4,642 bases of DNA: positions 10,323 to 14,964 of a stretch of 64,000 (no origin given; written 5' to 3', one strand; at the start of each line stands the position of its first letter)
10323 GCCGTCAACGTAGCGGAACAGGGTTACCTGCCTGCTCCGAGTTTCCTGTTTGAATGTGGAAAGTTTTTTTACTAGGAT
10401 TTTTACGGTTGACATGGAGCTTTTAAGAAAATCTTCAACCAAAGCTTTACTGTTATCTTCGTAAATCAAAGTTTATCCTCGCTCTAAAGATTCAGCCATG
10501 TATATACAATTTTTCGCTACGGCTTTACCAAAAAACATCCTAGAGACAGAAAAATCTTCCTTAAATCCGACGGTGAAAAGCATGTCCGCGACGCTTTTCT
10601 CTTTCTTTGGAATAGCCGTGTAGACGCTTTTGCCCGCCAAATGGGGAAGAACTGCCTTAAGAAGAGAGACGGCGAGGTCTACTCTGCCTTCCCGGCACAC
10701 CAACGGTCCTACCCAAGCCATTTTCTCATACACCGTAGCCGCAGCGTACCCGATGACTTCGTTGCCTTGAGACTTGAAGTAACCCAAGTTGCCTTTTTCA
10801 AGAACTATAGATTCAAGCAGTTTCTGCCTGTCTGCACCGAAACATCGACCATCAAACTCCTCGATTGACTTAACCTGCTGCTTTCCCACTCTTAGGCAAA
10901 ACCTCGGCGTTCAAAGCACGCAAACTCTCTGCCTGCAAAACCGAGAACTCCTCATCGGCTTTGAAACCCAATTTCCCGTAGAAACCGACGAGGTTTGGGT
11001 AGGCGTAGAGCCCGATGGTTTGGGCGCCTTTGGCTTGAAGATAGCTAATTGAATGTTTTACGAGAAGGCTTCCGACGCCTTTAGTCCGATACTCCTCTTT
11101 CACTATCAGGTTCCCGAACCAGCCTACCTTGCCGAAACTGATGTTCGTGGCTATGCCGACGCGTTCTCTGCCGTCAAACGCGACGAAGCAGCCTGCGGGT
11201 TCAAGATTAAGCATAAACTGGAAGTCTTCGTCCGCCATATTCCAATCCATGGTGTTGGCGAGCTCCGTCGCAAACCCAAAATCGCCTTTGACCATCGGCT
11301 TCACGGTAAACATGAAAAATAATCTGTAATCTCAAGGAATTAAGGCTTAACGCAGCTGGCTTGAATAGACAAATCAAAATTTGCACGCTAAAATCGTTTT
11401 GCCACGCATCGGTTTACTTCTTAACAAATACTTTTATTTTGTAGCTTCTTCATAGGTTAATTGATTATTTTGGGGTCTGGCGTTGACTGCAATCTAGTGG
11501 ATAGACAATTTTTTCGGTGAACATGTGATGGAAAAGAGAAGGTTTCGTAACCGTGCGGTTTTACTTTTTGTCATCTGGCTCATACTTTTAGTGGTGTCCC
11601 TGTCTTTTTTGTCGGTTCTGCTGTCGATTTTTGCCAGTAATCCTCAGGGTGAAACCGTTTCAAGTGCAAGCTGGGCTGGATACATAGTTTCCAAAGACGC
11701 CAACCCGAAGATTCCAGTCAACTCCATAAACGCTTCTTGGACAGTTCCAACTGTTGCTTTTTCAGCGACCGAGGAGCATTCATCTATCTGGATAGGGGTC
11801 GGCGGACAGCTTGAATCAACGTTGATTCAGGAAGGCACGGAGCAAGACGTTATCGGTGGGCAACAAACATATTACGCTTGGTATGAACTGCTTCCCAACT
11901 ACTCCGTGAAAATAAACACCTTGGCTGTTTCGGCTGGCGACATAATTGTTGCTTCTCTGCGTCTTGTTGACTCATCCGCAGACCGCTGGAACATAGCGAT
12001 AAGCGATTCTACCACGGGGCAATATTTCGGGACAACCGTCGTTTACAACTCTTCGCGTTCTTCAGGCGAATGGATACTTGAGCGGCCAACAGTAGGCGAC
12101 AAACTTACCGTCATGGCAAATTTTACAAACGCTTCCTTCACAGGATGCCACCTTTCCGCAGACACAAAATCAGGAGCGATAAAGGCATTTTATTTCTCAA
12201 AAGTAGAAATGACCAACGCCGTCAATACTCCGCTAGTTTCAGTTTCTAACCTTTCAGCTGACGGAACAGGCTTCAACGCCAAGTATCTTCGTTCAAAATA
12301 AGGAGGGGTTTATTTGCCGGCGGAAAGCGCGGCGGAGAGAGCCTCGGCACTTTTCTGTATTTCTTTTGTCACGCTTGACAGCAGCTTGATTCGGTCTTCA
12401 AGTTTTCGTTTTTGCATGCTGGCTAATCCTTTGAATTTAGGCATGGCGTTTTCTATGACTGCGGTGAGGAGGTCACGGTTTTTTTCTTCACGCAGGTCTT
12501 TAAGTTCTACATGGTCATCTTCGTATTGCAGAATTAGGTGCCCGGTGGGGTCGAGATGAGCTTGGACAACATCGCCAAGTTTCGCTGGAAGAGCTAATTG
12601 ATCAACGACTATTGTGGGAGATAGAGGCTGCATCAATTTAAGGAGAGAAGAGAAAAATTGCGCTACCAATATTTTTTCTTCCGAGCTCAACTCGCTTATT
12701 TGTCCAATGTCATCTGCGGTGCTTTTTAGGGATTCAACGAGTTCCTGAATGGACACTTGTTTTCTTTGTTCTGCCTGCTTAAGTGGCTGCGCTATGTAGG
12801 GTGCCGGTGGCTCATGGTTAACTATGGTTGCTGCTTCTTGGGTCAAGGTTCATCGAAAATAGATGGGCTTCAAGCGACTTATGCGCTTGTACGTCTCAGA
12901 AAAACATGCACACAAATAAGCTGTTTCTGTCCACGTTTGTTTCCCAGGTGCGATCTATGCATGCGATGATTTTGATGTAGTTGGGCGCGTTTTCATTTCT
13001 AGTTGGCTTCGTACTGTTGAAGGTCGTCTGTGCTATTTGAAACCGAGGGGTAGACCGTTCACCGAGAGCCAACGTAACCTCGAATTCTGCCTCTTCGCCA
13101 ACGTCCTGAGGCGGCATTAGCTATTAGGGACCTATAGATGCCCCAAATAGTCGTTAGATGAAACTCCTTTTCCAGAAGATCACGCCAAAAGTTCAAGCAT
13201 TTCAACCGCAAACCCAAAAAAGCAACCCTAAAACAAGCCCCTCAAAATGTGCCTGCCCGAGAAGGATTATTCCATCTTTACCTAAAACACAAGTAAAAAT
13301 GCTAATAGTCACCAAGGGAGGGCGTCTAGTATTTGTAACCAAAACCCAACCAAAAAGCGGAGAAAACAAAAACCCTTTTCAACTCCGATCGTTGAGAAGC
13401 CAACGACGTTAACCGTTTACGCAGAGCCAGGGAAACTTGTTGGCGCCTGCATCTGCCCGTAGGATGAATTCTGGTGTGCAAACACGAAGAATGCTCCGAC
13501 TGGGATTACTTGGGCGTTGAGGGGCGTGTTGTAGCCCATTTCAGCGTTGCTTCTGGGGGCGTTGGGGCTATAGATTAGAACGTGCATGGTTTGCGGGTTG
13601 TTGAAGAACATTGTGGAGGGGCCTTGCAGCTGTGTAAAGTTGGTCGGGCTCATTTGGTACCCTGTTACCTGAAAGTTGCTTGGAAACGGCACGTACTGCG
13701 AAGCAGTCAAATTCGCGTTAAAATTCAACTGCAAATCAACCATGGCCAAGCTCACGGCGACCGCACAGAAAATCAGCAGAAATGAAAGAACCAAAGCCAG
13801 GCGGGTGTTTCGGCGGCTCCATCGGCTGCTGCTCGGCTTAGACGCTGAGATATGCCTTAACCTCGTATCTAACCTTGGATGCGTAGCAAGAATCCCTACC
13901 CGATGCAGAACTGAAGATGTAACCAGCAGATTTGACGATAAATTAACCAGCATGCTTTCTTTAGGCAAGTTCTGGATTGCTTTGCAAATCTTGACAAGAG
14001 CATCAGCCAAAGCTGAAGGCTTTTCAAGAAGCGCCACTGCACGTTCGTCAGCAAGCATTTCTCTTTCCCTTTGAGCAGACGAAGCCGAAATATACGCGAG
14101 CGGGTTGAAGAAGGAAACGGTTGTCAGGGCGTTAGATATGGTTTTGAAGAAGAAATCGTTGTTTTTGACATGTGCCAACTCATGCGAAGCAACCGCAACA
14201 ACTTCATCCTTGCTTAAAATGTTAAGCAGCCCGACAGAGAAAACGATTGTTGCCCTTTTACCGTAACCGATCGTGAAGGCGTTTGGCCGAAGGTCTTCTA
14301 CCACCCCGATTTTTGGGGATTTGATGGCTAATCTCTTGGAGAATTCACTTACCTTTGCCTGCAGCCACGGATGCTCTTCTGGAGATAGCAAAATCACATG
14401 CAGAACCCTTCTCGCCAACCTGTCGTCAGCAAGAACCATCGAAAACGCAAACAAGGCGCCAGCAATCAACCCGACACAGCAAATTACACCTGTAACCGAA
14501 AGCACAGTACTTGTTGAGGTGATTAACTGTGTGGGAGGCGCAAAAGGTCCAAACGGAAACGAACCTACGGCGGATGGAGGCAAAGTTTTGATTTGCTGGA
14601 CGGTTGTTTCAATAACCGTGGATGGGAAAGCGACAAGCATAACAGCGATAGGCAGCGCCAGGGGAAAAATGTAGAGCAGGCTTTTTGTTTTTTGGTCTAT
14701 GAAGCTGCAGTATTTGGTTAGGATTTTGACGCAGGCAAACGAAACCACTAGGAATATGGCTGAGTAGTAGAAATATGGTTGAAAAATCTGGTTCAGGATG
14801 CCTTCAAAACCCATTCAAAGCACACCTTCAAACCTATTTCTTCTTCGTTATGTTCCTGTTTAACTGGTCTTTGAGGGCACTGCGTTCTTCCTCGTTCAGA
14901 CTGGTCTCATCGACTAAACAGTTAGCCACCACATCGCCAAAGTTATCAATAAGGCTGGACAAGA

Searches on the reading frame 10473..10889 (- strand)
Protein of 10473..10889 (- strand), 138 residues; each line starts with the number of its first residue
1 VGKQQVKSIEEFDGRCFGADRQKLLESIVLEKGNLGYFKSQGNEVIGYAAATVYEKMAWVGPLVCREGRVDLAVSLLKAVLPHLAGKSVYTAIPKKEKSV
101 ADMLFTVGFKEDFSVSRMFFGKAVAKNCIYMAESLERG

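Call 55: search_protein_families(library=pfam, proteins=[window:10473-10889:-], max_evalue=0.001)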
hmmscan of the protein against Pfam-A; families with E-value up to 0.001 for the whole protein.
window:10473-10889:- (138 aa): 1 family
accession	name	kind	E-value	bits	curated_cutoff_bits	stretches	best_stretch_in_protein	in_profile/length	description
PF18014.7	Acetyltransf_18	-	7.4e-19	68.1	22.7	1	9-125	1-116/124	Acetyltransferase (GNAT) domain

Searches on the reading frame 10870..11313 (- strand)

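Call 55: search_protein_families(library=pfam, proteins=[window:10870-11313:-], max_evalue=0.001)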
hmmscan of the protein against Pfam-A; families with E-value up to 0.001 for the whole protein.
window:10870-11313:- (147 aa): 5 families
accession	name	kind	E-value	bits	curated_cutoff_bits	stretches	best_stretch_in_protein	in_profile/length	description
PF00583.31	Acetyltransf_1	-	3.3e-11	43.9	20.7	1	28-117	20-116/116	Acetyltransferase (GNAT) family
PF13673.13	Acetyltransf_10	-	3.9e-11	43.5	23.6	1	26-121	17-111/128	Acetyltransferase (GNAT) domain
PF13508.13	Acetyltransf_7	-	5.9e-11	43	27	1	40-118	3-83/84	Acetyltransferase (GNAT) domain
PF08445.16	FR47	-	3.4e-05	24.2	22.1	1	58-121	16-81/86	FR47-like protein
PF13527.13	Acetyltransf_9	-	0.00014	22.2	25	1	62-118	71-125/127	Acetyltransferase (GNAT) domain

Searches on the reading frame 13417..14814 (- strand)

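Call 45: search_protein_families(library=pfam, proteins=[window:13417-14814:-], max_evalue=0.001)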
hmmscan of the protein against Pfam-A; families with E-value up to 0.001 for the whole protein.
window:13417-14814:- (465 aa): 2 families
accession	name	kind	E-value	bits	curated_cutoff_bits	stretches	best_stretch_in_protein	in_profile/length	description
PF01435.24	Peptidase_M48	-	1.1e-24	87.7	20.3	1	146-324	2-184/186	Peptidase family M48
PF05569.17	Peptidase_M56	-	7.5e-14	52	31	1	95-276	86-266/296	BlaR1 peptidase M56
